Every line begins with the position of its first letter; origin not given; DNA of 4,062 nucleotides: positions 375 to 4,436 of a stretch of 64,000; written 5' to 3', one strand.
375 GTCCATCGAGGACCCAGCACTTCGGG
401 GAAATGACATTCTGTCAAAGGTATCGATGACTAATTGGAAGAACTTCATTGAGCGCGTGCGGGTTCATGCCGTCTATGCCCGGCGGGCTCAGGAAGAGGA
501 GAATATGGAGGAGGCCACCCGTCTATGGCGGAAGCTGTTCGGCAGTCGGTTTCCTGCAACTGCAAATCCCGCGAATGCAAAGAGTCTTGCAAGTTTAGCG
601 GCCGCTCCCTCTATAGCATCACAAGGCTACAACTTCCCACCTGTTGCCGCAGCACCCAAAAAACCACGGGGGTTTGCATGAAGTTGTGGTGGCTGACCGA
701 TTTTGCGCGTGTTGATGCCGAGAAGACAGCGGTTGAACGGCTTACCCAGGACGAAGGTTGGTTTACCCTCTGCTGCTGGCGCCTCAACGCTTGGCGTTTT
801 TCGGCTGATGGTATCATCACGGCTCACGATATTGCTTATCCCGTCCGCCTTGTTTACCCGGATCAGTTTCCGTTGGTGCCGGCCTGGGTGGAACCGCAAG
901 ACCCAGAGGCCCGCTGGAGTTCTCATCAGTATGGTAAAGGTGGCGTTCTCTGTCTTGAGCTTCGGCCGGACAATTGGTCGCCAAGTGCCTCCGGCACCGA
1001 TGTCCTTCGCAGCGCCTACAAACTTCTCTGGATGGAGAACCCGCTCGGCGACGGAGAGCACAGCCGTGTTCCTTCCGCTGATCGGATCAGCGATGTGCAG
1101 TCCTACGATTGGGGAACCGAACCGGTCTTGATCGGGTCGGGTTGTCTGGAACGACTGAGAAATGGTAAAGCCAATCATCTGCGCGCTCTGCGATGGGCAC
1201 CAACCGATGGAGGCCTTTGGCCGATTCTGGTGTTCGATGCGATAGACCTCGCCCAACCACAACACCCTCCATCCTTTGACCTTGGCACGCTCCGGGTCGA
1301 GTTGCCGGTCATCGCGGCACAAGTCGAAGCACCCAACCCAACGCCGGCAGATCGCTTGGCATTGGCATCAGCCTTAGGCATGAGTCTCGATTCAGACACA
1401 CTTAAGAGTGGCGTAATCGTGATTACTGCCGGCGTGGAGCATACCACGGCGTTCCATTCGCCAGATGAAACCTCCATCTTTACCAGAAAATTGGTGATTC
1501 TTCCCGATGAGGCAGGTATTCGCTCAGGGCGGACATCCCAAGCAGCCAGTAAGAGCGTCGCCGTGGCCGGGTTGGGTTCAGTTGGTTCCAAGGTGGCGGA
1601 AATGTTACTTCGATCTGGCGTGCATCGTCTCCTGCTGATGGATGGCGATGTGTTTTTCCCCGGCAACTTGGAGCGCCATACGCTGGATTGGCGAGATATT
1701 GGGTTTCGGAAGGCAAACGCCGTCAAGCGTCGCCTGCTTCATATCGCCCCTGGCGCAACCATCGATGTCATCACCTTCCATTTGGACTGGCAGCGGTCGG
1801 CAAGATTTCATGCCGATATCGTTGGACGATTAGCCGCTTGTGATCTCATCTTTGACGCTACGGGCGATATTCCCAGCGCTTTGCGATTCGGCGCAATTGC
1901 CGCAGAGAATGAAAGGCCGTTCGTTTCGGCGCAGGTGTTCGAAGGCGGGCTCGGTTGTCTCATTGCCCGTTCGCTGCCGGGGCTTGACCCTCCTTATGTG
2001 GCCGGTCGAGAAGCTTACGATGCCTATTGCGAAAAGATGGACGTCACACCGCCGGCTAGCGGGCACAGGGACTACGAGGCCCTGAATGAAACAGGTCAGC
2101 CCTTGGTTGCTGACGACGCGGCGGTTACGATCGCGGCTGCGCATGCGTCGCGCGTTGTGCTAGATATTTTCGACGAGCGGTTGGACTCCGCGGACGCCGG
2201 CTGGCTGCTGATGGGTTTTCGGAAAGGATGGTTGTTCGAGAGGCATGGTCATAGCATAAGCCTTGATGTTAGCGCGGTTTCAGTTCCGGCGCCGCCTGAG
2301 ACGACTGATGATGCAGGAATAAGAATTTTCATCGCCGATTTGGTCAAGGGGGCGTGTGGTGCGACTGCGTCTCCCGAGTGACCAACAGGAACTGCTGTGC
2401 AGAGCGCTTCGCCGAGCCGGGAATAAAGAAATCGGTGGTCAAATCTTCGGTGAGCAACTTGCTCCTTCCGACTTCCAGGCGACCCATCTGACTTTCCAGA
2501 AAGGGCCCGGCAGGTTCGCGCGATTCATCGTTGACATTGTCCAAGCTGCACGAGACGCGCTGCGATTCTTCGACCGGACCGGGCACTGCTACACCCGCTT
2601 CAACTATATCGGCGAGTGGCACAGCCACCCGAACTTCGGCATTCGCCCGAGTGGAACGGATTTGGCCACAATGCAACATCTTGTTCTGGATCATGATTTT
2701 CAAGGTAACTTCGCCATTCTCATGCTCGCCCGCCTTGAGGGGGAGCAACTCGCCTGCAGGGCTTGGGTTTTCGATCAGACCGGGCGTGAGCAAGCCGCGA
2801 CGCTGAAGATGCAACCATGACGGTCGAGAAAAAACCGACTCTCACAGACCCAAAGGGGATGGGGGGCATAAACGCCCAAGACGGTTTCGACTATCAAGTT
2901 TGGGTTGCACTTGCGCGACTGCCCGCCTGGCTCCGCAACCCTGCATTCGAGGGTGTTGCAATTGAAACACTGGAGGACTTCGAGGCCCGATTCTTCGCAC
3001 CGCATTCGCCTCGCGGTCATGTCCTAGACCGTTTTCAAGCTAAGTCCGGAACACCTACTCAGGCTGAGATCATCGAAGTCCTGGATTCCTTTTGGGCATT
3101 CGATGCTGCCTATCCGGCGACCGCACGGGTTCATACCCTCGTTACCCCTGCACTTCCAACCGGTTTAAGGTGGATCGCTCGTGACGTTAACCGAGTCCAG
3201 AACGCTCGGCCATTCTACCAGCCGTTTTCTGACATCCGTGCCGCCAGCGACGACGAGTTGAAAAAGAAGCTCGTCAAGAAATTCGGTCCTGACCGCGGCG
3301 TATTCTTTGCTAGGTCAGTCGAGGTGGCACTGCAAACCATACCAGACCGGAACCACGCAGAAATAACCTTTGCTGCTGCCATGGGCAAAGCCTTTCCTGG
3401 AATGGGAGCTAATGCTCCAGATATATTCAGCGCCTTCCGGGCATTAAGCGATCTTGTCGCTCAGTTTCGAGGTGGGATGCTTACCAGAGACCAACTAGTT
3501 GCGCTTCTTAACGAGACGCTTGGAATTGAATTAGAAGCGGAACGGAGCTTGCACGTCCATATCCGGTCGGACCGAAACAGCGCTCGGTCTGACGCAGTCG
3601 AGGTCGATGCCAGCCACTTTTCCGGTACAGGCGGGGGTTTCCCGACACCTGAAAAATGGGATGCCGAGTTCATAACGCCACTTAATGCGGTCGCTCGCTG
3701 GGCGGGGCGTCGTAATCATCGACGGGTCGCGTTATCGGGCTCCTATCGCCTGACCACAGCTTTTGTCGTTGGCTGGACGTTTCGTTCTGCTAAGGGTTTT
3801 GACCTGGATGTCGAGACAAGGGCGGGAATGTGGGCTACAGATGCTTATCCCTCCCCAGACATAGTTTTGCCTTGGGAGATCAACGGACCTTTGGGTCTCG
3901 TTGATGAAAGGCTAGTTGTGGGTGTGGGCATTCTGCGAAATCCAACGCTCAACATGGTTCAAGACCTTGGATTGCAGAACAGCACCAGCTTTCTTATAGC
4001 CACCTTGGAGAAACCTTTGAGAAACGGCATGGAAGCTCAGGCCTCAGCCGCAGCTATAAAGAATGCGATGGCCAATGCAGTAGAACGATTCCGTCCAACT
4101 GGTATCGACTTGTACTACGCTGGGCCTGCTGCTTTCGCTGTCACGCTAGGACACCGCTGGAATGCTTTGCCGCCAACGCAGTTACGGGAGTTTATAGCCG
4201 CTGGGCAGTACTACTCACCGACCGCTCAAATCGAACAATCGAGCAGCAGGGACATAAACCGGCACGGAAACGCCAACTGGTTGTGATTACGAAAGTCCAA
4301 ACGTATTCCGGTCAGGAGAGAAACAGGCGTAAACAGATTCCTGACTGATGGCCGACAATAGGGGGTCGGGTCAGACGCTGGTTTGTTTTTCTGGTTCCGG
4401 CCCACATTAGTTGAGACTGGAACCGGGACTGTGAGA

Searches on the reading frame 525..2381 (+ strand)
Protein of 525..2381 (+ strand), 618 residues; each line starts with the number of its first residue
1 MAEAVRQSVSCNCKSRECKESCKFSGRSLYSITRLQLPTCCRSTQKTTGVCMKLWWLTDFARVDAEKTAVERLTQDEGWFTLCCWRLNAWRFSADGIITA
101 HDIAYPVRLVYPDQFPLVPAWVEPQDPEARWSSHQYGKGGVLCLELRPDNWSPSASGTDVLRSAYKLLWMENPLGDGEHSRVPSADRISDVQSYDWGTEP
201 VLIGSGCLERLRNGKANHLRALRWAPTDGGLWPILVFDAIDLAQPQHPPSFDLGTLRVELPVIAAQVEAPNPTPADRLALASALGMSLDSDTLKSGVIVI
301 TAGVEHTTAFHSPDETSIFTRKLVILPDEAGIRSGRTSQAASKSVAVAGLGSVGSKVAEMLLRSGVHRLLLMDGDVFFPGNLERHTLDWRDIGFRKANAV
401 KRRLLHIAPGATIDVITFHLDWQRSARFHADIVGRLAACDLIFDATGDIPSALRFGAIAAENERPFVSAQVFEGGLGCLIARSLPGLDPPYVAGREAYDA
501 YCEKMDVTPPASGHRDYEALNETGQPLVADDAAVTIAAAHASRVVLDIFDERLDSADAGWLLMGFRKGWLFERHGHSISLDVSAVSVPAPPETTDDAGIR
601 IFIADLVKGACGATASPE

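Call 93: search_protein_families(library=pfam, proteins=[window:525-2381:+], max_evalue=0.001)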
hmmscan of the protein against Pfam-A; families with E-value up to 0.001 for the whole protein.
window:525-2381:+ (618 aa): 1 family
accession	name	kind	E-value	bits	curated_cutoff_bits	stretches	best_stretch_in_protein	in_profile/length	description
PF00899.27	ThiF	-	3e-20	72.8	28.1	1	338-474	16-148/238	ThiF family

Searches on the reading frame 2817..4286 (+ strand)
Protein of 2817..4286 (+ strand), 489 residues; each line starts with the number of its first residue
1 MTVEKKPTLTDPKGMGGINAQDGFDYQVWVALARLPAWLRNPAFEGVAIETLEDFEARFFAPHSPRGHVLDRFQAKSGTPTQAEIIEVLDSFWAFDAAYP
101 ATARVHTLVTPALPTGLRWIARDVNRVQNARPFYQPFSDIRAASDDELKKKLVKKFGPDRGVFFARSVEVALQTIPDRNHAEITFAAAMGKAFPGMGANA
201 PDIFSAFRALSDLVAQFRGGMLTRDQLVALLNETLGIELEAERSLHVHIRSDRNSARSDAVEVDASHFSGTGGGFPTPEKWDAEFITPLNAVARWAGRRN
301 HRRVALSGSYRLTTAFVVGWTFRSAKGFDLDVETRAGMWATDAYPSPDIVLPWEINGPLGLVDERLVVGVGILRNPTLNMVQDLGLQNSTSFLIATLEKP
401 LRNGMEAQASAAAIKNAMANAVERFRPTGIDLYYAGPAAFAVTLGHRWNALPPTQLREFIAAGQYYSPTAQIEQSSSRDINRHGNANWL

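Call 93: search_protein_families(library=pfam, proteins=[window:2817-4286:+], max_evalue=0.001)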
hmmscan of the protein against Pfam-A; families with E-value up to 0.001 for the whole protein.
window:2817-4286:+ (489 aa): 2 families
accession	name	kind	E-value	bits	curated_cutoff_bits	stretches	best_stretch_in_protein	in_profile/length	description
PF18145.6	SAVED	-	3.6e-17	63.1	26.2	1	291-472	4-190/190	SMODS-associated and fused to various effectors sensor domain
PF14130.12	Cap4_nuclease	-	0.00014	22.5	26.2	1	16-57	2-43/200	Cap4, dsDNA endonuclease domain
